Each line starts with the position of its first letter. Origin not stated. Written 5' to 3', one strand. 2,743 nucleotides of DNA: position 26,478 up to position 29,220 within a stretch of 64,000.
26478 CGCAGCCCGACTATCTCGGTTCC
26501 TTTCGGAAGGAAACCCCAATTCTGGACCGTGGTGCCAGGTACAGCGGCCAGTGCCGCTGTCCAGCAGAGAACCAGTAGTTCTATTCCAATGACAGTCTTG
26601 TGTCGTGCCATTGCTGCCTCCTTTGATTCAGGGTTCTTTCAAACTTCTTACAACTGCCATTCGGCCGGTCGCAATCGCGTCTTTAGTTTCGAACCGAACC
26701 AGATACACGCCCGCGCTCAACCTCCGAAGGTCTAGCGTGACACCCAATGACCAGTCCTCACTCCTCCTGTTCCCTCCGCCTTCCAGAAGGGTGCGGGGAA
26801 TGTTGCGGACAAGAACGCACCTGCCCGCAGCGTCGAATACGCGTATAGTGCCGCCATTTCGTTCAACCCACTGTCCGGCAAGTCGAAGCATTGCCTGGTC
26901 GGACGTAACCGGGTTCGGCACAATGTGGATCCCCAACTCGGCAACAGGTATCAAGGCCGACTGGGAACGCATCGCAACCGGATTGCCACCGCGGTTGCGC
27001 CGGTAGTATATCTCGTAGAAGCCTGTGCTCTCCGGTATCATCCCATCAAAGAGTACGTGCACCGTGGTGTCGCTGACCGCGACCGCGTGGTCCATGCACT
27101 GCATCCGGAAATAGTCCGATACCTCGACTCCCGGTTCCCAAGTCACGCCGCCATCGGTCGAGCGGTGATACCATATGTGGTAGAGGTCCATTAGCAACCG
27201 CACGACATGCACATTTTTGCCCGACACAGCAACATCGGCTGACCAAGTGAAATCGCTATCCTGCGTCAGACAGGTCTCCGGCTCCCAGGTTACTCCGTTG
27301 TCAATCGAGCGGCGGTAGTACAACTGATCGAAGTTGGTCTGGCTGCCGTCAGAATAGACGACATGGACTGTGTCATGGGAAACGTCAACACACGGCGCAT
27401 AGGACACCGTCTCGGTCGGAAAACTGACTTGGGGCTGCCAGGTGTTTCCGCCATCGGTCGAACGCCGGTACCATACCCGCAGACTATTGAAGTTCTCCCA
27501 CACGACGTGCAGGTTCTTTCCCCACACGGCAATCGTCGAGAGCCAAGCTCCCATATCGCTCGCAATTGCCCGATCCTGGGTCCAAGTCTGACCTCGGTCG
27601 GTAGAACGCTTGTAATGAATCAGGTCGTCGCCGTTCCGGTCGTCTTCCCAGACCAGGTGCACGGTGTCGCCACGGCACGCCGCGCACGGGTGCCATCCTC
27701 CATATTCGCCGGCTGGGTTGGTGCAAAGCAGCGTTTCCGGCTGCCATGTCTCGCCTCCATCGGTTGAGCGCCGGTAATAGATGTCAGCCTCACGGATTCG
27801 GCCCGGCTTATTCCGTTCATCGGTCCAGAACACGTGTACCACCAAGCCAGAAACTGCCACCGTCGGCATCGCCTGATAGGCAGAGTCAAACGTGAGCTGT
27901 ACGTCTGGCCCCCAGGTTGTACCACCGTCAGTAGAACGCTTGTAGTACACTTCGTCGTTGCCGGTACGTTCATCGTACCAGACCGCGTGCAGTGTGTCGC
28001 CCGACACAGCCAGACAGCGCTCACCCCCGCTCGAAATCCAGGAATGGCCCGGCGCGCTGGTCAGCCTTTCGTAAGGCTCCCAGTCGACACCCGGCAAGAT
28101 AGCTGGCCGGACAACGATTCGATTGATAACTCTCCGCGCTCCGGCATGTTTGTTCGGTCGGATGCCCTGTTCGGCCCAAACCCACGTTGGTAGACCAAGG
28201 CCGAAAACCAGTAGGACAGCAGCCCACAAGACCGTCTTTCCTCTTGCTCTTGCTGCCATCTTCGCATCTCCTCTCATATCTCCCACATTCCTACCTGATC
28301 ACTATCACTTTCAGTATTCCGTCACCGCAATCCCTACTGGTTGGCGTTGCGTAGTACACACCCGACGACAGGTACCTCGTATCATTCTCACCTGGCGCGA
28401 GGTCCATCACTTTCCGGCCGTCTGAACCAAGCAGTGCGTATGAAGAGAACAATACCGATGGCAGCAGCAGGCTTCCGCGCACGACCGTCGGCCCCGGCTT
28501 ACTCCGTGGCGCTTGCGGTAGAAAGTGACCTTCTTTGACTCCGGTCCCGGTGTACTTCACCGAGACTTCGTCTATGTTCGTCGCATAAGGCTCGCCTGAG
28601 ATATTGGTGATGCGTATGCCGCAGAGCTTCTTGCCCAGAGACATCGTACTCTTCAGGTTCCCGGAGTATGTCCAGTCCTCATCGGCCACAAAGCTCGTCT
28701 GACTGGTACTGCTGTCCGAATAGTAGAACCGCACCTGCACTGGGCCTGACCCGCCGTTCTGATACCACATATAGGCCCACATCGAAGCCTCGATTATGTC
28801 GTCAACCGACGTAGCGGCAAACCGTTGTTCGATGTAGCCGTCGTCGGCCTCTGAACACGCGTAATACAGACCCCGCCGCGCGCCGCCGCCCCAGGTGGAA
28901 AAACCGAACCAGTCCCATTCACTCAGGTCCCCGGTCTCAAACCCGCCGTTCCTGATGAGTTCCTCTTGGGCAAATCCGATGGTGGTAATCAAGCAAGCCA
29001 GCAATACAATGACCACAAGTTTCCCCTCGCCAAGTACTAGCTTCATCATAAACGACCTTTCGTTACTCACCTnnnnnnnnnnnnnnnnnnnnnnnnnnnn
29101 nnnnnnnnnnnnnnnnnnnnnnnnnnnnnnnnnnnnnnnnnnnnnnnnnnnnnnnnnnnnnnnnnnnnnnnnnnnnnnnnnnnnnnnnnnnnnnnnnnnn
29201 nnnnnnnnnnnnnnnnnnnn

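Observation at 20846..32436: Six consecutive T9SS-tailed secreted proteins (BNR propellers, Kelch propellers, CBM-like, 1391-aa Ig/Kelch giant) headed by a TrmB-family regulator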

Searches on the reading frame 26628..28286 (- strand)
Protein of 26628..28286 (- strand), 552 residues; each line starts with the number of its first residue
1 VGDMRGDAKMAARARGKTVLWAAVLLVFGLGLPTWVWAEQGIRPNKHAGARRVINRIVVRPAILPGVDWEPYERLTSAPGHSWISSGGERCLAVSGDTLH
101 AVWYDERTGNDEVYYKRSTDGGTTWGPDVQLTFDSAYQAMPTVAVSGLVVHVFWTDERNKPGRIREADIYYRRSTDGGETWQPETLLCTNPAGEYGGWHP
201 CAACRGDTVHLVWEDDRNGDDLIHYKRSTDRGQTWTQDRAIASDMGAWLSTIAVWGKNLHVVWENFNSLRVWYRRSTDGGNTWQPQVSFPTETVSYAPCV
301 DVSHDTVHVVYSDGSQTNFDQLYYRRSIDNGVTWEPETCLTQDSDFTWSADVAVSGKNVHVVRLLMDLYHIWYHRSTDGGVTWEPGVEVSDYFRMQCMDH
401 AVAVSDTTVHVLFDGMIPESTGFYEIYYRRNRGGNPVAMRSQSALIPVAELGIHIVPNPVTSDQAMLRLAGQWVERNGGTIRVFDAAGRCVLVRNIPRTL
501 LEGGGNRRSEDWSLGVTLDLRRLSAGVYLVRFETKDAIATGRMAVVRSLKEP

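Call 4: search_protein_families(library=pfam, proteins=[window:26628-28286:-], max_evalue=0.01)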
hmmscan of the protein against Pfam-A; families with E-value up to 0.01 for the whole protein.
window:26628-28286:- (552 aa): 5 families
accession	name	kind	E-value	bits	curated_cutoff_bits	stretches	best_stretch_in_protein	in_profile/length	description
PF02012.26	BNR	-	1.1e-14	52.3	27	0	173-183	2-12/12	BNR/Asp-box repeat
PF13088.12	BNR_2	-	3.5e-12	46.7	31.4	3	271-391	20-205/277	BNR repeat-like domain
PF15892.11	BNR_4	-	2.1e-07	31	27.3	1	95-182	103-194/272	BNR repeat-containing family member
PF25489.1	At5g54830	-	0.00043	20.7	27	0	83-125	78-120/126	At5g54830-like domain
PF18962.6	Por_Secre_tail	-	0.0009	19.9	27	1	456-538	2-68/75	Secretion system C-terminal sorting domain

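Call 5: search_protein_families(library=ncbifam, proteins=[window:26628-28286:-], max_evalue=0.01)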
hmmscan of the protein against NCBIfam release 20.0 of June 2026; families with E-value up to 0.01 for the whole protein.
window:26628-28286:- (552 aa): 3 families
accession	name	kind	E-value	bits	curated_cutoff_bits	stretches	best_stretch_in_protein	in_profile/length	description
NF040591.1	choice_anch_O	subfamily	6.5e-08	31.6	125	0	159-187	607-635/670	choice-of-anchor O protein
NF045728.1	glycosyl_F510_1955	equivalog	1.2e-05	24.7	175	0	173-293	76-180/246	F510_1955 family glycosylhydrolase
TIGR04183.1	Por_Secre_tail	domain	0.0001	22.2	23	1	456-543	2-69/72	T9SS type A sorting domain-containing protein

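Call 20: search_solved_structures(query=window:26628-28286:-, max_evalue=0.01)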
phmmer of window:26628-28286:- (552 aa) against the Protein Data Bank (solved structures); distinct sequences matched with E-value up to 0.01: 1.
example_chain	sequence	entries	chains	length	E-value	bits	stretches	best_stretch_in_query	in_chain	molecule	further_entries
9db6_A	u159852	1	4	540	5.7e-05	25.1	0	167-207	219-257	BNR/Asp-box repeat protein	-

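Call 44: find_homologous_proteins(query=window:26628-28259:-)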
Query window:26628-28259:- (543 aa): 1970 proteins with E <= 0.001 among 8000 candidates; the best 120 are listed.
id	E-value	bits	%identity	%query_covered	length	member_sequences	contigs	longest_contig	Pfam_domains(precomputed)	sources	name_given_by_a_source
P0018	0.0e+0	1264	99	100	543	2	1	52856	PF15892.12,PF02012.27,PF13088.13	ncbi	-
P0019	6.2e-231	786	66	97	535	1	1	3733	PF18962.8,PF15892.12,PF02012.27,PF13088.13,PF25489.2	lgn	-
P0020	2.1e-205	702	37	76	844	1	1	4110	PF18962.8,PF12904.14,PF02012.27,PF13088.13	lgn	-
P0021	1.4e-182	626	54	99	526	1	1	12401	PF13088.13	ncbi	-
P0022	6.6e-175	601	37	80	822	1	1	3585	PF12904.14,PF13088.13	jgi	-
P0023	2.1e-154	533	38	84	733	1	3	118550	PF13088.13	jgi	jgi:hypothetical protein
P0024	2.6e-154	533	33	82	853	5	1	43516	PF13088.13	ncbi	-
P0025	3.4e-132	460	33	63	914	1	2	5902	PF13859.13,PF24316.2,PF15892.12,PF02012.27,PF13088.13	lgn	-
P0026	1.4e-128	448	36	90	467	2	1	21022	PF18962.8,PF02740.21,PF02012.27,PF13088.13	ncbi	-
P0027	1.5e-125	438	36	90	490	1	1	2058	PF18962.8,PF25852.1,PF02740.21,PF02012.27,PF13088.13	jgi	-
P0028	9.7e-125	436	43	73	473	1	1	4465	PF02740.21,PF12904.14,PF02012.27,PF08173.17,PF13088.13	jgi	jgi:hypothetical protein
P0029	3.2e-121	424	33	90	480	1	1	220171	PF18962.8,PF02740.21,PF02012.27,PF13088.13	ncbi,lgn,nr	ncbi:MAG: exo-alpha-sialidase [Bacteroidales bacterium]|nr:exo-alpha-sialidase [Bacteroidales bacter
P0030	5.8e-115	403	36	89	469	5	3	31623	PF18962.8,PF02740.21,PF02012.27,PF13088.13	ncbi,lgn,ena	ncbi:MAG: exo-alpha-sialidase [Bacteroidota bacterium]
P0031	1.7e-114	402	38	76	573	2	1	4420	PF15892.12,PF13088.13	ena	-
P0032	1.6e-113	398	32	88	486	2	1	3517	PF18962.8,PF15892.12,PF21471.4,PF02012.27,PF13088.13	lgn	-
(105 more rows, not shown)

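Call 60: predict_structure(alignment_id=A2)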
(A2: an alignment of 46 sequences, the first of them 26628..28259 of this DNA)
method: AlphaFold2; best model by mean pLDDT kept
length: 543 residues; sequences in the alignment: 46
mean_pLDDT: 82.2   pTM: 0.70
mean pLDDT of the five models: 82.2, 81.8, 81.8, 80.8, 79.7
residues with pLDDT >= 90: 278; 70-90: 139; 50-70: 72; < 50: 54
segments of 3 or more residues with pLDDT < 50: 1-4, 25-29, 31-37, 40-44, 50-57, 429-440, 494-500
pLDDT, mean of each block of 10 residues (from residue 1): 54 71 49 48 48 52 89 85 95 93 95 95 91 96 93 72 97 91 69 96 87 93 94 90 96 92 95 93 74 96 78 93 93 87 94 87 93 91 81 93 87 86 74 38 80 89 65 86 83 50 71 92 82 87 49
secondary structure, 60 per line:
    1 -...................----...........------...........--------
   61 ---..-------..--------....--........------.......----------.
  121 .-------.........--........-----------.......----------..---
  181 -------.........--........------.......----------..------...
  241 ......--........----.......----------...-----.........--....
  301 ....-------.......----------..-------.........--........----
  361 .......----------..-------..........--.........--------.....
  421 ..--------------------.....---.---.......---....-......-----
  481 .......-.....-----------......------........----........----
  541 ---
elements in order: H2-20 E25-35 E42-52 E83-86 E89-96 E103-109 E129-137 E140-147 E159-165 E188-196 E199-206 E213-219 E238-246 E249-256 E261-267 E278-280 E286-294 E297-304 E312-318 E338-346 E349-356 E361-367 E387-396 E399-407 E416-422 E443-447 E455-461 H465-468 E470-475 E481-487 H489-493 E505-510 E517-524 E529-536

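Call 62: fold_search(model_id=the predicted structure, library=pdb)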
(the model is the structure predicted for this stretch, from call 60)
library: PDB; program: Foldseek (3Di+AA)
matches with E <= 10: 1387; with E <= 0.001: 563
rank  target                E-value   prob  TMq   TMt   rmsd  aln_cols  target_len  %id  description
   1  2ber                  1.7e-13  1.00  0.41  0.38  18.3       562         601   14  Y370G Active Site Mutant of the Sialidase from Micromonospora viridifaciens in complex with beta-Neu5Ac (sialic acid). (released 2005-04-04)
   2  1wcq_A                2.6e-13  1.00  0.40  0.37  17.9       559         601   15  Mutagenesis of the Nucleophilic Tyrosine in a Bacterial Sialidase to Phenylalanine. (released 2005-10-12)
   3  1wcq_C                4.4e-13  1.00  0.43  0.39  17.5       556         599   14  Mutagenesis of the Nucleophilic Tyrosine in a Bacterial Sialidase to Phenylalanine. (released 2005-10-12)
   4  1eut                  8.9e-13  1.00  0.42  0.38  17.7       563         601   14  SIALIDASE, LARGE 68KD FORM, COMPLEXED WITH GALACTOSE (released 1997-01-11)
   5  2bzd_C                1.1e-12  1.00  0.42  0.38  17.8       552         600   15  Galactose recognition by the carbohydrate-binding module of a bacterial sialidase. (released 2005-08-19)
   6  1w8o_A                1.7e-12  1.00  0.42  0.38  16.9       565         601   15  Contribution of the Active Site Aspartic Acid to Catalysis in the Bacterial Neuraminidase from Micromonospora viridifa (released 2004-09-29)
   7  2bzd_A                2.4e-12  1.00  0.41  0.38  17.5       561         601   14  Galactose recognition by the carbohydrate-binding module of a bacterial sialidase. (released 2005-08-19)
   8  7lbu                  3.9e-12  1.00  0.41  0.56   6.1       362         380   15  Crystal structure of the Propionibacterium acnes surface sialidase (released 2021-12-08)
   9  1eur                  2.7e-11  1.00  0.41  0.58   5.6       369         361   17  SIALIDASE (released 1997-01-11)
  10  8du5_A                2.7e-11  1.00  0.40  0.55   8.4       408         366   15  Murine sialidase-1 (NEU1) (released 2023-05-31)
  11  3gvk_B                3.7e-11  1.00  0.43  0.36  22.3       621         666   11  Crystal structure of endo-neuraminidase NF mutant (released 2010-03-02)
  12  7esn_A                9.1e-11  1.00  0.47  0.57   5.6       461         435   13  Crystal structure of a L-rhamnose-alpha-1,4-D-glucuronate lyase from Fusarium oxysporum 12S, H105F Rha-GlcA complex (released 2021-08-04)
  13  1eus                  1.3e-10  1.00  0.42  0.60   5.6       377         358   17  SIALIDASE COMPLEXED WITH 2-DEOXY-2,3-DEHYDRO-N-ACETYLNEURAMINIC ACID (released 1997-01-11)
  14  1ms8_A                1.5e-10  1.00  0.38  0.34  19.9       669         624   11  Triclinic form of Trypanosoma cruzi trans-sialidase, in complex with 3-deoxy-2,3-dehydro-N-acetylneuraminic acid (DANA (released 2003-03-25)
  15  7esl                  2.1e-10  1.00  0.48  0.61   5.8       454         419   13  Crystal structure of a L-rhamnose-alpha-1,4-D-glucuronate lyase from Fusarium oxysporum 12S, N247A N-glycan free form (released 2021-08-04)
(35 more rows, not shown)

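Call 77: find_encoding_contigs(protein=P0021, flank=10000, max_places=2)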
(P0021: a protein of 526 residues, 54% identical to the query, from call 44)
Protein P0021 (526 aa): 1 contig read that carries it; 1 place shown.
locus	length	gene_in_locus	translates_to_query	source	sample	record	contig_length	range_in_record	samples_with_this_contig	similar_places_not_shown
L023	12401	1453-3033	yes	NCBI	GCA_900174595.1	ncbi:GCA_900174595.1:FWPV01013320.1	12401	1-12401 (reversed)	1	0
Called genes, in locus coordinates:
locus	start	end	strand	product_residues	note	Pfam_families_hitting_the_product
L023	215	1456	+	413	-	PF13854:Kelch_HCF (faint), PF24681:Kelch_KLHDC2_KLHL20_DRC7, PF13415:Beta-prop_FBX42, PF24681:Kelch_KLHDC2_KLHL20_DRC7, PF01344:Kelch_1 (weak), PF13415:Beta-prop_FBX42, PF24981:Beta-prop_ATRN-LZTR1 (weak), PF18962:Por_Secre_tail (weak), +3 more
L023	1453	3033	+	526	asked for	PF13088:BNR_2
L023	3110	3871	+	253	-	PF23023:Anti-Pycsar_Apyc1, PF00753:Lactamase_B (weak), PF13483:Lactamase_B_3 (weak), PF12706:Lactamase_B_2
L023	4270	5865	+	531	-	PF02518:HATPase_c (weak), PF13589:HATPase_c_3, PF01119:DNA_mis_repair, PF08676:MutL_C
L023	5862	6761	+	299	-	PF01745:IPT, PF01715:IPPT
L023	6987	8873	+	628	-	PF13567:DUF4131 (weak), PF03772:Competence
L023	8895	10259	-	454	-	PF02310:B12-binding, PF04055:Radical_SAM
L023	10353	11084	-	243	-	PF18912:DZR_2, PF00156:Pribosyltran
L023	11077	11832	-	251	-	PF01790:LGT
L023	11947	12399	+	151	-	?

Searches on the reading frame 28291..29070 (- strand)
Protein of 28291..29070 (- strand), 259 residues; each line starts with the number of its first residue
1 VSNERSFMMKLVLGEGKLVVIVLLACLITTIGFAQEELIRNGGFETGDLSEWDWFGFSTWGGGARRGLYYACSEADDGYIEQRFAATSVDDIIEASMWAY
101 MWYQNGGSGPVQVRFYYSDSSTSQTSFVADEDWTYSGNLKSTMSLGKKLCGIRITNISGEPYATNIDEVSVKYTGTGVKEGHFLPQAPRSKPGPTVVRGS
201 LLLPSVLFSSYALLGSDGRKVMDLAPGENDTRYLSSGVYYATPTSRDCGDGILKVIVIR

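Call 4: search_protein_families(library=pfam, proteins=[window:28291-29070:-], max_evalue=0.01)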
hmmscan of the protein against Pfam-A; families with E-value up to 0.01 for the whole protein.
window:28291-29070:- (259 aa): 0 families

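Call 5: search_protein_families(library=ncbifam, proteins=[window:28291-29070:-], max_evalue=0.01)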
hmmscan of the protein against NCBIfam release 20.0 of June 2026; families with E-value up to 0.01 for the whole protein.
window:28291-29070:- (259 aa): 2 families
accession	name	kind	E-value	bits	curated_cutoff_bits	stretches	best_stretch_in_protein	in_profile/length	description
NF033675.1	NTTRR-F1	subfamily_domain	0.0019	18.3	70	1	36-71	3-38/155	NTTRR-F1 domain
NF058548.1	BT_4411_fam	equivalog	0.0045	16.5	220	0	20-46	4-30/223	BT4411 family hyaluronic acid-binding protein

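Call 39: find_homologous_proteins(query=window:28291-29049:-)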
Query window:28291-29049:- (252 aa): 2 proteins with E <= 0.001 among 538 candidates.
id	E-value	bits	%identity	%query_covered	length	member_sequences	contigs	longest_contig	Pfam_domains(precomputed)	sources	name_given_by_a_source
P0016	1.2e-155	534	94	100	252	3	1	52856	-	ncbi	-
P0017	1.5e-4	39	57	19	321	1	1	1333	-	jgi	jgi:hypothetical protein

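Call 72: predict_structure(alignment_id=A3)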
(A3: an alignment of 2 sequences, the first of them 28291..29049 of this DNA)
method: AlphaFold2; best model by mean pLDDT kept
length: 252 residues; sequences in the alignment: 2
mean_pLDDT: 35.1   pTM: 0.27
mean pLDDT of the five models: 35.1, 34.5, 34.1, 33.1, 32.2
residues with pLDDT >= 90: 0; 70-90: 1; 50-70: 15; < 50: 236
segments of 3 or more residues with pLDDT < 50: 1-6, 23-252
pLDDT, mean of each block of 10 residues (from residue 1): 47 65 40 24 24 23 24 31 39 38 46 40 38 34 41 33 29 29 37 34 39 37 29 28 32 27
secondary structure, 60 per line:
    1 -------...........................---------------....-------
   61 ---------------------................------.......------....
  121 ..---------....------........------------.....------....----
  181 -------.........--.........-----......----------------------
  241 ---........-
elements in order: H8-34 E50-53 H82-97 E104-110 E117-122 H132-135 E142-149 E162-166 E173-176 E188-196 E199-207 E213-218 E244-251

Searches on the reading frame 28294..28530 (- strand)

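Call 40: search_protein_families(library=pfam, proteins=[window:28294-28530:-], max_evalue=10)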
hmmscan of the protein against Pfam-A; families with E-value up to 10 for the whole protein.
seq(79 aa): 1 family
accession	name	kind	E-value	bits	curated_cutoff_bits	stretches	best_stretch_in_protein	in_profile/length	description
PF11367.14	Tail_completion_gp17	-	0.11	13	24.5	1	32-71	15-52/124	Tail completion protein gp17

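Call 41: search_protein_families(library=ncbifam, proteins=[window:28294-28530:-], max_evalue=10)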
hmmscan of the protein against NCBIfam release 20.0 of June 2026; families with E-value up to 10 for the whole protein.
seq(79 aa): 0 families

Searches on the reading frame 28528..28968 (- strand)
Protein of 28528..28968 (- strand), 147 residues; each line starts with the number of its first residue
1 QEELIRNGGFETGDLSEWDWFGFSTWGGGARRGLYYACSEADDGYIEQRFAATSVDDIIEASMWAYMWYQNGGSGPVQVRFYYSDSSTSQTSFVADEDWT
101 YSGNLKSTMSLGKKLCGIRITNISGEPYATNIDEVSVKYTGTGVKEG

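Call 40: search_protein_families(library=pfam, proteins=[window:28528-28968:-], max_evalue=10)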
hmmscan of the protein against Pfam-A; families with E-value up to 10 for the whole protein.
seq(147 aa): 0 families

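Call 41: search_protein_families(library=ncbifam, proteins=[window:28528-28968:-], max_evalue=10)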
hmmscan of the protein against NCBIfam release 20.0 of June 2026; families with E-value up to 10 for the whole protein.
seq(147 aa): 1 family
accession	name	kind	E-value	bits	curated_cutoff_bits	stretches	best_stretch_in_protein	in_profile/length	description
NF033675.1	NTTRR-F1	subfamily_domain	0.00077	19.6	70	1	2-54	3-57/155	NTTRR-F1 domain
